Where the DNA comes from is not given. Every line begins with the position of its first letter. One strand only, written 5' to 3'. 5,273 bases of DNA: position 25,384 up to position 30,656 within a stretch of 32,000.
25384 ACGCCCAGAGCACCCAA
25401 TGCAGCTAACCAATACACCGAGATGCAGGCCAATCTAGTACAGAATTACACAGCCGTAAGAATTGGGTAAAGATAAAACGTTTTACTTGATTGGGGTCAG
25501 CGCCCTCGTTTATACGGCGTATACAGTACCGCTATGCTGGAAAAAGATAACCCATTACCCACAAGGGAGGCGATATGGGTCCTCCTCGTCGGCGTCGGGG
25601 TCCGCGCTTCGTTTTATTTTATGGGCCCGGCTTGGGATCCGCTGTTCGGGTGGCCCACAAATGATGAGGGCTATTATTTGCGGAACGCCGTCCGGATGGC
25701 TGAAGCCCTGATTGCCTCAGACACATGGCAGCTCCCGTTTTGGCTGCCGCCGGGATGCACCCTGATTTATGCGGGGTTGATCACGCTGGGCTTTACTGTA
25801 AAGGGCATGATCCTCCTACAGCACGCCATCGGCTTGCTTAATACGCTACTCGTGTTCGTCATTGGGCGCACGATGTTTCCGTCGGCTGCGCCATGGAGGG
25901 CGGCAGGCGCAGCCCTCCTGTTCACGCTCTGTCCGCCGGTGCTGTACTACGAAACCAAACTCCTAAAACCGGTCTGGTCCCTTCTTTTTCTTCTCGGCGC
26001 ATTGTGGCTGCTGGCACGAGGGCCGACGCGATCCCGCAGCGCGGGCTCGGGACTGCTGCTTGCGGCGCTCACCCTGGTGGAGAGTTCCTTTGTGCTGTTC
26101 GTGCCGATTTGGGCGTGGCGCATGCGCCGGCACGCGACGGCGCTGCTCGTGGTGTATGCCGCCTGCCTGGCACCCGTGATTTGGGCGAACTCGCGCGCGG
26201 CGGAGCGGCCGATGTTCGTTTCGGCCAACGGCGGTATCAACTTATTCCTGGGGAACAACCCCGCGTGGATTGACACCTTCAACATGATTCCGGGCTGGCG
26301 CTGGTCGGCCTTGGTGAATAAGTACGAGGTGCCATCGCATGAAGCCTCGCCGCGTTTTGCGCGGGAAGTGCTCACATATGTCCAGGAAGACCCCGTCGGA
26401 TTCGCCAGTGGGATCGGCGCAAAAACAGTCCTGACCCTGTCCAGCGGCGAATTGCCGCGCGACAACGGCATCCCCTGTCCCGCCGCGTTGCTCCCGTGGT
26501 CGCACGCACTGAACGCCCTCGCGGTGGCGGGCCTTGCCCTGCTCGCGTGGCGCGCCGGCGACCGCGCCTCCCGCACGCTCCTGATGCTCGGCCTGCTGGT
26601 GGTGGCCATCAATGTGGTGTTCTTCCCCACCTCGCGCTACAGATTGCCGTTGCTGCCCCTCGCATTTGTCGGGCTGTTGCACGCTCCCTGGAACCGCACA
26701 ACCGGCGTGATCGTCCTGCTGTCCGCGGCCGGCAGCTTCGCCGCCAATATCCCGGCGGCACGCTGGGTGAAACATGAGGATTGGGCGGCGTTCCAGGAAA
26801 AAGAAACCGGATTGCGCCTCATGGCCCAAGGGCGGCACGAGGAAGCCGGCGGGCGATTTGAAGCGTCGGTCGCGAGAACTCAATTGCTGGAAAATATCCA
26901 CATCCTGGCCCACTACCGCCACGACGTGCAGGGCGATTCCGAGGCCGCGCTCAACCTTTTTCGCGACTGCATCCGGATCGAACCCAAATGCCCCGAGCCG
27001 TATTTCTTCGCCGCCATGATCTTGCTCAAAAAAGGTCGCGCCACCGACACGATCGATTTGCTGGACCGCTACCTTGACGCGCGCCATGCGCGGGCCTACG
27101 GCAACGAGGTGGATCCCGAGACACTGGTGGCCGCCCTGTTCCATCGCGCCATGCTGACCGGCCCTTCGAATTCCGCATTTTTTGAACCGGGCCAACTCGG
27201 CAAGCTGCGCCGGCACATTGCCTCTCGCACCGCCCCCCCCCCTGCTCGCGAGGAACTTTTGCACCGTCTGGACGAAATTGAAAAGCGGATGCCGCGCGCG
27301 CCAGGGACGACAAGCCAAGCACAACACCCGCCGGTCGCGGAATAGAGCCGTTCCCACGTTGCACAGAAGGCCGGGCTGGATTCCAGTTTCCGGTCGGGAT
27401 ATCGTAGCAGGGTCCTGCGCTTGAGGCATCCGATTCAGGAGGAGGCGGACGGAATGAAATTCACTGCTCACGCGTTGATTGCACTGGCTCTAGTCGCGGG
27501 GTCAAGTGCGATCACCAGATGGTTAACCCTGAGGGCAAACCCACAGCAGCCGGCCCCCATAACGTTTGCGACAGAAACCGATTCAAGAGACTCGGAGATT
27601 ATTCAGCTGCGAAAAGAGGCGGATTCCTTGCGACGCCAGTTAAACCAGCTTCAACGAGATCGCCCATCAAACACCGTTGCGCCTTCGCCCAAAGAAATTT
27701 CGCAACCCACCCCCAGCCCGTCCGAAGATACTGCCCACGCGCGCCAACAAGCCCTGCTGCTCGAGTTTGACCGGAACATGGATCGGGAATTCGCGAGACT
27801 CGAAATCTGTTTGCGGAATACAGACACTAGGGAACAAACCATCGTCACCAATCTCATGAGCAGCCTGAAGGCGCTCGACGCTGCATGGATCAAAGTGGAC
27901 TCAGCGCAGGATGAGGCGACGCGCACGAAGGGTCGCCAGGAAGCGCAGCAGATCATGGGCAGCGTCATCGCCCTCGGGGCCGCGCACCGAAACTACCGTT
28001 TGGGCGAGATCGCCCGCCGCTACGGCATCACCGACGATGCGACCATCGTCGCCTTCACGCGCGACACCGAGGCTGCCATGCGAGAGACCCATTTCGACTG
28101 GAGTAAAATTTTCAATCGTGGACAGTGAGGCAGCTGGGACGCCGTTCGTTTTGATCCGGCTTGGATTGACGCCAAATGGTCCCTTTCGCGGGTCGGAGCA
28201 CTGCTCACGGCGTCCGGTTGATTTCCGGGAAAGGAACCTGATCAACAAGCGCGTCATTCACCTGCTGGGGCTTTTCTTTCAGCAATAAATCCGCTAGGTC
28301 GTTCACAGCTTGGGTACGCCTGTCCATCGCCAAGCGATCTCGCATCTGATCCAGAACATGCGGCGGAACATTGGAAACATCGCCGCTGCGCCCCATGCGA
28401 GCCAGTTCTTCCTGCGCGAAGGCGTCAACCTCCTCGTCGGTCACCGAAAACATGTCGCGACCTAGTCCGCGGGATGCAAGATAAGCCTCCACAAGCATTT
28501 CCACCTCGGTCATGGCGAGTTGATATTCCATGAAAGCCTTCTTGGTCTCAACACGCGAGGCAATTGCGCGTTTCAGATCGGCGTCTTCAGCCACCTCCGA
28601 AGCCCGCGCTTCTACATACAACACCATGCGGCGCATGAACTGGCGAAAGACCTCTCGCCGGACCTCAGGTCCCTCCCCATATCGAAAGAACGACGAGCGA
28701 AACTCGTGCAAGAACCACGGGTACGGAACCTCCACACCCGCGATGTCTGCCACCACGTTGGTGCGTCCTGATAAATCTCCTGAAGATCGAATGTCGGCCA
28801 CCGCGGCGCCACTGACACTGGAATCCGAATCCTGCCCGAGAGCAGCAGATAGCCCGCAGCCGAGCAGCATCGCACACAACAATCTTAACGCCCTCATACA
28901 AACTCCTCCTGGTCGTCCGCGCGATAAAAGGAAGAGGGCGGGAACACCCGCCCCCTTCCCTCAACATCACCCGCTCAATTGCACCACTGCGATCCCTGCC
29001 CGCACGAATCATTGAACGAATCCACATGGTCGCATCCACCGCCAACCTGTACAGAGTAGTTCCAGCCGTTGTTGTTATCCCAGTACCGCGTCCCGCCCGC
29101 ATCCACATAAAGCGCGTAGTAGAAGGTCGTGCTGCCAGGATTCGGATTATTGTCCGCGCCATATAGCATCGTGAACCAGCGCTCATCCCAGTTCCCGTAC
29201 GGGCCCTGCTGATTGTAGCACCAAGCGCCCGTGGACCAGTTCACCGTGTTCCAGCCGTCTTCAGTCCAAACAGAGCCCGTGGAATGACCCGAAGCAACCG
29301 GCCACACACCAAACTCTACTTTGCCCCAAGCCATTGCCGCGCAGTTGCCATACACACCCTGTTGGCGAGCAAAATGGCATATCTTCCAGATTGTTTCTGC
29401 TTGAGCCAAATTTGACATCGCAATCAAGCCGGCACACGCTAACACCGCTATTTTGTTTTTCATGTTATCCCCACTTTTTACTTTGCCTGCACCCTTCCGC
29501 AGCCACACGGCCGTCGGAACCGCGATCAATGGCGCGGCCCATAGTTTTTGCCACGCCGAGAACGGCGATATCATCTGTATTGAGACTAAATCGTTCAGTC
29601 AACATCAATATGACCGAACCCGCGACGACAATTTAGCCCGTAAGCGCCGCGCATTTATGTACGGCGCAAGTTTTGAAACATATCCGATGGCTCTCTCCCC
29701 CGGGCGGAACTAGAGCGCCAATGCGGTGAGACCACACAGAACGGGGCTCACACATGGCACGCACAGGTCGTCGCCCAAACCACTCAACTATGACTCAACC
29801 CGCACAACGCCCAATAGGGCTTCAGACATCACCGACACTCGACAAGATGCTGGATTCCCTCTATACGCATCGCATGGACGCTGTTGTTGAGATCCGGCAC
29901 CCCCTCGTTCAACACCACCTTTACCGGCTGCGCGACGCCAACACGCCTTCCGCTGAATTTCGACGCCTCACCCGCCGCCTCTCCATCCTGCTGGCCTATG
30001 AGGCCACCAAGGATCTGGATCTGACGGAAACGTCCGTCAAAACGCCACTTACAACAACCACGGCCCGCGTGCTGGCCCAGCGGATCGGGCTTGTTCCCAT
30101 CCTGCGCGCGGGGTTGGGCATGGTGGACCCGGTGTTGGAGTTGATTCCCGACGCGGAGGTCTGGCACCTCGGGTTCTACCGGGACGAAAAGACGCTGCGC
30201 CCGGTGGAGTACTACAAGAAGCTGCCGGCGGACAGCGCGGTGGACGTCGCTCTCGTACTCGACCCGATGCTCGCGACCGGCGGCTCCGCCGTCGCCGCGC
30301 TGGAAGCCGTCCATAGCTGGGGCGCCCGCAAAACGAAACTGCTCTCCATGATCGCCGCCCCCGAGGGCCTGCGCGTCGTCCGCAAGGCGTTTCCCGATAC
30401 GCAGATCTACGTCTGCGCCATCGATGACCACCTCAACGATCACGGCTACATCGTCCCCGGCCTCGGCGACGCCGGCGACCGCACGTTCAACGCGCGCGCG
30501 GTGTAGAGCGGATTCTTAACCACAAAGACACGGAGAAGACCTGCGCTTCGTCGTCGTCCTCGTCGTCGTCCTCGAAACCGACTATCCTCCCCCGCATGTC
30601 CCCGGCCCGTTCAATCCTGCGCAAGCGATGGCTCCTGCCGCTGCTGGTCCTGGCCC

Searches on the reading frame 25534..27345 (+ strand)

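Call 11: search_protein_families(library=pfam, proteins=[window:25534-27345:+], max_evalue=0.001)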
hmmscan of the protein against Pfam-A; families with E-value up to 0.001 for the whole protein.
window:25534-27345:+ (603 aa): 1 family
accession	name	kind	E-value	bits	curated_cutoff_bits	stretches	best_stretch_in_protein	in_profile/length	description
PF14559.12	TPR_19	-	9.5e-05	23.1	25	0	466-519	4-57/68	Tetratricopeptide repeat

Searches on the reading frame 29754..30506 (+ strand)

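Call 11: search_protein_families(library=pfam, proteins=[window:29754-30506:+], max_evalue=0.001)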
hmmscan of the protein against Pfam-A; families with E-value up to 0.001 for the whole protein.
window:29754-30506:+ (250 aa): 1 family
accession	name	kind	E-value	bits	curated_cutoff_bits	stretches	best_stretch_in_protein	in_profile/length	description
PF14681.12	UPRTase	-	1.1e-70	237.7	27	1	48-246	3-205/206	Uracil phosphoribosyltransferase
